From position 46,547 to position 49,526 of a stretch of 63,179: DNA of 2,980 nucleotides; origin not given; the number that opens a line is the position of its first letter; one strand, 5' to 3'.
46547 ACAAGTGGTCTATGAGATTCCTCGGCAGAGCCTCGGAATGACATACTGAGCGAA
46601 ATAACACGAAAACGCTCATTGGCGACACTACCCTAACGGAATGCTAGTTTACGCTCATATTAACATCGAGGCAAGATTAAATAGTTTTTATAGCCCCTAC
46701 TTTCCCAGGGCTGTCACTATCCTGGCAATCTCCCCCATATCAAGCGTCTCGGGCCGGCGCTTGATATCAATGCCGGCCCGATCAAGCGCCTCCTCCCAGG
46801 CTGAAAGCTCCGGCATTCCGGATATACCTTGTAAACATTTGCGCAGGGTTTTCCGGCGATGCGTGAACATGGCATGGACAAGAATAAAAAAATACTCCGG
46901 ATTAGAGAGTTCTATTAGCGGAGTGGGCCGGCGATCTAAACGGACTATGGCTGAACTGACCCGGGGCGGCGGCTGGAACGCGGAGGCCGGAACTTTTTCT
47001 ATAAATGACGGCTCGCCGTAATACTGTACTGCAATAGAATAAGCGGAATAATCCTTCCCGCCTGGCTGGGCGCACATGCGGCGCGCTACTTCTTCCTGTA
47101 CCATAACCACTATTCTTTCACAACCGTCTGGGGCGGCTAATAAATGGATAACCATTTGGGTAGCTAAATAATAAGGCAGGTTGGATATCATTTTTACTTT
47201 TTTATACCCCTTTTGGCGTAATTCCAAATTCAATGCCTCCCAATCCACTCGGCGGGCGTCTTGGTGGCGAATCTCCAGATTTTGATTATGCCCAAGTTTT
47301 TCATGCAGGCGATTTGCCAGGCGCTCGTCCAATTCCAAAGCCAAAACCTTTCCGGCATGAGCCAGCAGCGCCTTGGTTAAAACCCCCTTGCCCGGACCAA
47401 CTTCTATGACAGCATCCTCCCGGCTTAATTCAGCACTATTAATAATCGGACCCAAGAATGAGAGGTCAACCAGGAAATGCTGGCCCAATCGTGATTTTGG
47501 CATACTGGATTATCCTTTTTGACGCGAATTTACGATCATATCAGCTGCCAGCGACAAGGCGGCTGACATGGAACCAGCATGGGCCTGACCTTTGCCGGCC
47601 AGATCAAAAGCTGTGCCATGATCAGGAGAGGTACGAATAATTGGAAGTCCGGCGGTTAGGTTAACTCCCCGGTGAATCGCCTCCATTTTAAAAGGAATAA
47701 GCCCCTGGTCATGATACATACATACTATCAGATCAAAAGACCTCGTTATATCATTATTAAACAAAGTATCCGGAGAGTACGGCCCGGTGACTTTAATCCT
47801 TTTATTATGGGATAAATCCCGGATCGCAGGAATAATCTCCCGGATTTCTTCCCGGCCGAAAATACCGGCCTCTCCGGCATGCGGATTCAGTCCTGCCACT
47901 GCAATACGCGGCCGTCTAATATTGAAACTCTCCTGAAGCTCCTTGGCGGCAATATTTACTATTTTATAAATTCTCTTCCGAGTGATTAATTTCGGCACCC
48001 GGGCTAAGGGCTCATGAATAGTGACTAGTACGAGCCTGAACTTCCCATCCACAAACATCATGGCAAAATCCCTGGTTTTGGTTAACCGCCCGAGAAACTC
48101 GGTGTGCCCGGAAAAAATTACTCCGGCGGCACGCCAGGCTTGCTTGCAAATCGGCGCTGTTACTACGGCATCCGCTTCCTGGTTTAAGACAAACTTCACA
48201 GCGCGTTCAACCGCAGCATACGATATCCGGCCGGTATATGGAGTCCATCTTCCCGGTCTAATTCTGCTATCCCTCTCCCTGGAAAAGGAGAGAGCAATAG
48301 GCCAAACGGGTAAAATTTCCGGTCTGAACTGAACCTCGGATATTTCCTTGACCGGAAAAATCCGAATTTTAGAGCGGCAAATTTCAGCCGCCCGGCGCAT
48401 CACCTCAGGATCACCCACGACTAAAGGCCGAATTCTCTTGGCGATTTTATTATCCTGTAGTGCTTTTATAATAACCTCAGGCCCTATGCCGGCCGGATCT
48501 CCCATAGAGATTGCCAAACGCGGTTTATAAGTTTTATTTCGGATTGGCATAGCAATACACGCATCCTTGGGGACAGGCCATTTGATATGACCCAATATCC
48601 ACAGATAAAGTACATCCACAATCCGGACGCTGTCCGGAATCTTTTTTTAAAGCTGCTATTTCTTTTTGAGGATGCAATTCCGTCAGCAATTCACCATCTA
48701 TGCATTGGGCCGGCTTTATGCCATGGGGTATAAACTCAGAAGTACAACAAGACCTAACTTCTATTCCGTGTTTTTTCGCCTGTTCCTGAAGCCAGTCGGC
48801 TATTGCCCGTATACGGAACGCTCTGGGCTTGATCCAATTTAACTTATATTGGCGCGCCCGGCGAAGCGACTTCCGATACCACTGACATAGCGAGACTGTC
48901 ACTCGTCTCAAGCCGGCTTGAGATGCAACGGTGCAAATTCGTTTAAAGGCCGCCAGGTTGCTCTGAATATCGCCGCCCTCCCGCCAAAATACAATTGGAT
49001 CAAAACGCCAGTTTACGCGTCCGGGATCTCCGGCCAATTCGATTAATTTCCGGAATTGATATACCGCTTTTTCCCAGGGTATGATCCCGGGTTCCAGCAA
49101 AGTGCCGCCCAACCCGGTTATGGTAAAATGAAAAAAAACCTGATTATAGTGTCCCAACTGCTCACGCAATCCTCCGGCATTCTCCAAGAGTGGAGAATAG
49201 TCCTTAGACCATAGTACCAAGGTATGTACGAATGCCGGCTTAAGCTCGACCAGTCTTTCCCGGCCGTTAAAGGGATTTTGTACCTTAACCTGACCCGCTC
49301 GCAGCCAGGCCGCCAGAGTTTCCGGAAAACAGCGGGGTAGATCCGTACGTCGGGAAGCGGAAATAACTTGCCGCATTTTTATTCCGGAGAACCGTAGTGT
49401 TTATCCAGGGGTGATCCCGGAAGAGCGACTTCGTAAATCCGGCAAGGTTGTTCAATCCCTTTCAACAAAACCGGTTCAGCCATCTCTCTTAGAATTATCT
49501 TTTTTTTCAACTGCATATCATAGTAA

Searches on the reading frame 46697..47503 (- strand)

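Call 84: search_protein_families(library=pfam, proteins=[window:46697-47503:-], max_evalue=0.00001)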
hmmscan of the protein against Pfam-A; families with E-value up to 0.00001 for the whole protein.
window:46697-47503:- (268 aa): 1 family
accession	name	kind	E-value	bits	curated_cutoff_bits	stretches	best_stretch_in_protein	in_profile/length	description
PF00398.26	RrnaAD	-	1.5e-59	201.7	24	1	3-256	5-257/263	Ribosomal RNA adenine dimethylase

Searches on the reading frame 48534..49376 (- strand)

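Call 84: search_protein_families(library=pfam, proteins=[window:48534-49376:-], max_evalue=0.00001)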
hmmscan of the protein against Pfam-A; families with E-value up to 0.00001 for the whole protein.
window:48534-49376:- (280 aa): 1 family
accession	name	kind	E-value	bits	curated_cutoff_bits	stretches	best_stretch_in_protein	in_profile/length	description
PF08902.16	DUF1848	-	2.5e-63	214.8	30.5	1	4-277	1-262/262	Domain of unknown function (DUF1848)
